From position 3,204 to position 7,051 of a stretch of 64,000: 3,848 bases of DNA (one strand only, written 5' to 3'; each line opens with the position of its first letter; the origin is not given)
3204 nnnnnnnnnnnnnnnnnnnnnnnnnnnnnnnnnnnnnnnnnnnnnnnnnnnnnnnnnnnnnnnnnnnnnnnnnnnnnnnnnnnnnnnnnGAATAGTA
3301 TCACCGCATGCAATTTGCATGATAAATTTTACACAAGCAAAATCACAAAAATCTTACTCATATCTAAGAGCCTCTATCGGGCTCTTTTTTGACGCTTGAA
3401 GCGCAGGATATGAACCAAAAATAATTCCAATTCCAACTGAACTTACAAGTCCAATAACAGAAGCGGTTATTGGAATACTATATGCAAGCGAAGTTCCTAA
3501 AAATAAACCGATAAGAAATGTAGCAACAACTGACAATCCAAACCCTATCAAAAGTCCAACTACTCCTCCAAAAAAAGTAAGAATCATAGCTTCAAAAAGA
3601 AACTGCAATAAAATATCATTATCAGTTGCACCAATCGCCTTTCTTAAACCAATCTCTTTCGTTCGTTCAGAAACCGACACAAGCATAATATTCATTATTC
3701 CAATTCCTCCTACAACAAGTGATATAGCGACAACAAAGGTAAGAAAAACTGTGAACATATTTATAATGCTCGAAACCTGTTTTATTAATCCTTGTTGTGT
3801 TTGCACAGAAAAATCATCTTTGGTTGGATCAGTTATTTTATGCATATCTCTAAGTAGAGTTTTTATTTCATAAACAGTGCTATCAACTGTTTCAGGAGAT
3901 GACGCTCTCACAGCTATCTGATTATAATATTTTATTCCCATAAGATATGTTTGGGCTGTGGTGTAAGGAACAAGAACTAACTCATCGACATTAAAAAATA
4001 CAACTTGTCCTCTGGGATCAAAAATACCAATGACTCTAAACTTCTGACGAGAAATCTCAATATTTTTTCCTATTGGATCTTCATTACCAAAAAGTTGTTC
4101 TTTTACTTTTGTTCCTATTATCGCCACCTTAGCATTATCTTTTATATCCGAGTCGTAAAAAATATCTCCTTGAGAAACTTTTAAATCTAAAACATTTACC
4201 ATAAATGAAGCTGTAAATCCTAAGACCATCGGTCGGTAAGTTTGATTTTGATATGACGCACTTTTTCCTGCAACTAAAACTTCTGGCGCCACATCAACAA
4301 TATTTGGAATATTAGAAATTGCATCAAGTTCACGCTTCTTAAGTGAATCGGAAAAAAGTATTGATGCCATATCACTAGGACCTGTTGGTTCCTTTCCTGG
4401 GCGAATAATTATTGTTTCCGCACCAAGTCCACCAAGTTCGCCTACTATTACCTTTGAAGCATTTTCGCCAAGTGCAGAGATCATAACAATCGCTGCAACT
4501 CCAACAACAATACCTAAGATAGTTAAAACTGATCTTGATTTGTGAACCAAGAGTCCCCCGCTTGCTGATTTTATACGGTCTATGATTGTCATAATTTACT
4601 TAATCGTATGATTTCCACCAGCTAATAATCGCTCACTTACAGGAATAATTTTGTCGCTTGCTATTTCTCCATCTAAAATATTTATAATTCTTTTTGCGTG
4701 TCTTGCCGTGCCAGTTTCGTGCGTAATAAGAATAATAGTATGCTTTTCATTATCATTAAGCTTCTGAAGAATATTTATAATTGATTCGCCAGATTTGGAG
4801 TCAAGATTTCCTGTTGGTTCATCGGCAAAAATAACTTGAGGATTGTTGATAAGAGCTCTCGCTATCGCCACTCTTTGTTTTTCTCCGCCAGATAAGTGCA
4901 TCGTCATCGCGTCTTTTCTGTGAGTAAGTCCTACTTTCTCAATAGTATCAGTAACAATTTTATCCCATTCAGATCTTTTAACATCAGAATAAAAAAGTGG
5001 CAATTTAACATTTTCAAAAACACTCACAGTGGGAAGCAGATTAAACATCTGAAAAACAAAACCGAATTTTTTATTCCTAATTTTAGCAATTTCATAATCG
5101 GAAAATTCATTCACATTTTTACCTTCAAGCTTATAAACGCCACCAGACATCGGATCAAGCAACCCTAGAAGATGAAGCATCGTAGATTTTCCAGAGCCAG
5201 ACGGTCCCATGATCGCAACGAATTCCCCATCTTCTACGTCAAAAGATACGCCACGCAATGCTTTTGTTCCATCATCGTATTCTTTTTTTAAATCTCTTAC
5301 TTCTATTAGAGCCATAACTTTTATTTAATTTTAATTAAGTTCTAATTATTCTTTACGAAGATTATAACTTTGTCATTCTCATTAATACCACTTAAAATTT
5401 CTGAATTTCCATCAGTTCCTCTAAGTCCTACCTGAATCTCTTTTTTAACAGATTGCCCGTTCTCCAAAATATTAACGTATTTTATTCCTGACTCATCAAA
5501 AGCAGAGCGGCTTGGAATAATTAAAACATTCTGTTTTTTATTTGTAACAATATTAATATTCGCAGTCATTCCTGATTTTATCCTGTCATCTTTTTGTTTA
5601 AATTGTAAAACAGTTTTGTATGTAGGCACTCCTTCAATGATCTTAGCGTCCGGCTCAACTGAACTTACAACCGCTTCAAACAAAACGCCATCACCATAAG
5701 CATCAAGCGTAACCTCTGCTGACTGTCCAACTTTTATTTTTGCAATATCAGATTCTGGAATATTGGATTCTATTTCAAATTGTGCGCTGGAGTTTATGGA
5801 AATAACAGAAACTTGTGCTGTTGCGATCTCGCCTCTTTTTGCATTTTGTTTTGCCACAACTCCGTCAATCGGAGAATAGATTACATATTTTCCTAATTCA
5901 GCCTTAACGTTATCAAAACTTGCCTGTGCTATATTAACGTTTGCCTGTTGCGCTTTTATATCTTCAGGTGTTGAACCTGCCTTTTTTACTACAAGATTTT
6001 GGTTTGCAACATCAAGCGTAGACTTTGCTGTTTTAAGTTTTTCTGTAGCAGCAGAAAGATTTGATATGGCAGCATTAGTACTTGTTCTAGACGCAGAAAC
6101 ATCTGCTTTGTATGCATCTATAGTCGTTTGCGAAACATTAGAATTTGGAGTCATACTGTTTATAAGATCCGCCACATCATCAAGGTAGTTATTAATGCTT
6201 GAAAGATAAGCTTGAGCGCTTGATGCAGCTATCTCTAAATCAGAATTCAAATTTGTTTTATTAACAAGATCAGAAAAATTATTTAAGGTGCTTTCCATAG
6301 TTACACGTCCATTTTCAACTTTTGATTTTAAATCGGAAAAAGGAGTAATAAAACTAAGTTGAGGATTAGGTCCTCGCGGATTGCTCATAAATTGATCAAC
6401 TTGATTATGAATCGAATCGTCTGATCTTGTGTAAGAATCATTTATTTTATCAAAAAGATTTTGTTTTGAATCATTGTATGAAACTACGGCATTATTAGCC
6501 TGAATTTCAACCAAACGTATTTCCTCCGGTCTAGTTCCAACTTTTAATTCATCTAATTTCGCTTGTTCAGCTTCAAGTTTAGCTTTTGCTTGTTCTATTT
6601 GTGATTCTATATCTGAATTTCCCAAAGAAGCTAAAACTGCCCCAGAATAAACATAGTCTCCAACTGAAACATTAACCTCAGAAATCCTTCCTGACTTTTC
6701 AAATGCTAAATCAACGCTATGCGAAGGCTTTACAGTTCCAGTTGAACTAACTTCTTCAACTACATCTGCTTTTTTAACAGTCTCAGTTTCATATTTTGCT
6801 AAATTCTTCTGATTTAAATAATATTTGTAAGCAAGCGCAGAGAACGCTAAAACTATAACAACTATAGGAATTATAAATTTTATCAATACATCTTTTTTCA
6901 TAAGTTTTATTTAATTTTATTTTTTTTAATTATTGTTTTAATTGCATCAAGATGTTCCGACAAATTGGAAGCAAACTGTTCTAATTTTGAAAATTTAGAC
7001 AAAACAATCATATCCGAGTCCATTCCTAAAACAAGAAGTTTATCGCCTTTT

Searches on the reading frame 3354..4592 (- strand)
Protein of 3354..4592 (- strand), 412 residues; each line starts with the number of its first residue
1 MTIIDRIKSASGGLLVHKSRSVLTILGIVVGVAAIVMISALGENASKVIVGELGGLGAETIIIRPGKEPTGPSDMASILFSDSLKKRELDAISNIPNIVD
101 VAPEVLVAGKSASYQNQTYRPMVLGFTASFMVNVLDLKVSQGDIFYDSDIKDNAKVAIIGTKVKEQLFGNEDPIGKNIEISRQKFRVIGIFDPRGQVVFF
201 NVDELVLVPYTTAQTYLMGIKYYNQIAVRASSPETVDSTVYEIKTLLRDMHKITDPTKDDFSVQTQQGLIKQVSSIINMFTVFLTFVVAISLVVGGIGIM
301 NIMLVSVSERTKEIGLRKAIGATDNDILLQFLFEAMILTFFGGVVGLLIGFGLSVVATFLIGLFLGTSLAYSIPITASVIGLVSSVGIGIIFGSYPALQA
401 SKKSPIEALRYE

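Call 31: search_protein_families(library=pfam, proteins=[window:3354-4592:-], max_evalue=0.0001)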
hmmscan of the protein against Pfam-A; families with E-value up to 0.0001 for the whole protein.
window:3354-4592:- (412 aa): 2 families
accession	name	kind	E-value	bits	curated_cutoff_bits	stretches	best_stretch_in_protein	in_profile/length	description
PF12704.14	MacB_PCD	-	4.2e-39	135.4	27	1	21-245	1-206/207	MacB-like periplasmic core domain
PF02687.27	FtsX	-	8.6e-20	71.4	25.5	1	286-405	2-120/120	FtsX-like permease C-terminal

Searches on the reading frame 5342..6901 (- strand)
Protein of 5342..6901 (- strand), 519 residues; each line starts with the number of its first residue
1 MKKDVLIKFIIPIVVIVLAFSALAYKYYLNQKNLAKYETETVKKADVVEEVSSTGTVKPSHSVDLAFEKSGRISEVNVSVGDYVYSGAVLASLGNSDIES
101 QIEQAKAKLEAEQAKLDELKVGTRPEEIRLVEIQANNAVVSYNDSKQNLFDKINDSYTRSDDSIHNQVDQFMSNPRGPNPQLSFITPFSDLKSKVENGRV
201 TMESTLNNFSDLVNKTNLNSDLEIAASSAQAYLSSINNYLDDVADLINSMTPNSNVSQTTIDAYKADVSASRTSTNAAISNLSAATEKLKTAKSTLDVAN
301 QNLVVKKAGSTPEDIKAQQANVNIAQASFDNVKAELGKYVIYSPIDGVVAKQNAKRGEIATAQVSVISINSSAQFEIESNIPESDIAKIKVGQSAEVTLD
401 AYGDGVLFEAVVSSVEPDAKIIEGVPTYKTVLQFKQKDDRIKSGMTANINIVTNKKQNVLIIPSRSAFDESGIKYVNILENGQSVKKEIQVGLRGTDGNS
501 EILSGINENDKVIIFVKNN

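Call 31: search_protein_families(library=pfam, proteins=[window:5342-6901:-], max_evalue=0.0001)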
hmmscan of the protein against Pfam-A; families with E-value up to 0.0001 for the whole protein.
window:5342-6901:- (519 aa): 2 families
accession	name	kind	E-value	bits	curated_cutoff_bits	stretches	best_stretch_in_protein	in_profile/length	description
PF16576.10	HlyD_D23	-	6.6e-15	55.4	30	1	256-447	30-214/214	Barrel-sandwich domain of CusB or HlyD membrane-fusion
PF13437.12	HlyD_3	-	4e-13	50.5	22.2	1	340-443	1-105/106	HlyD family secretion protein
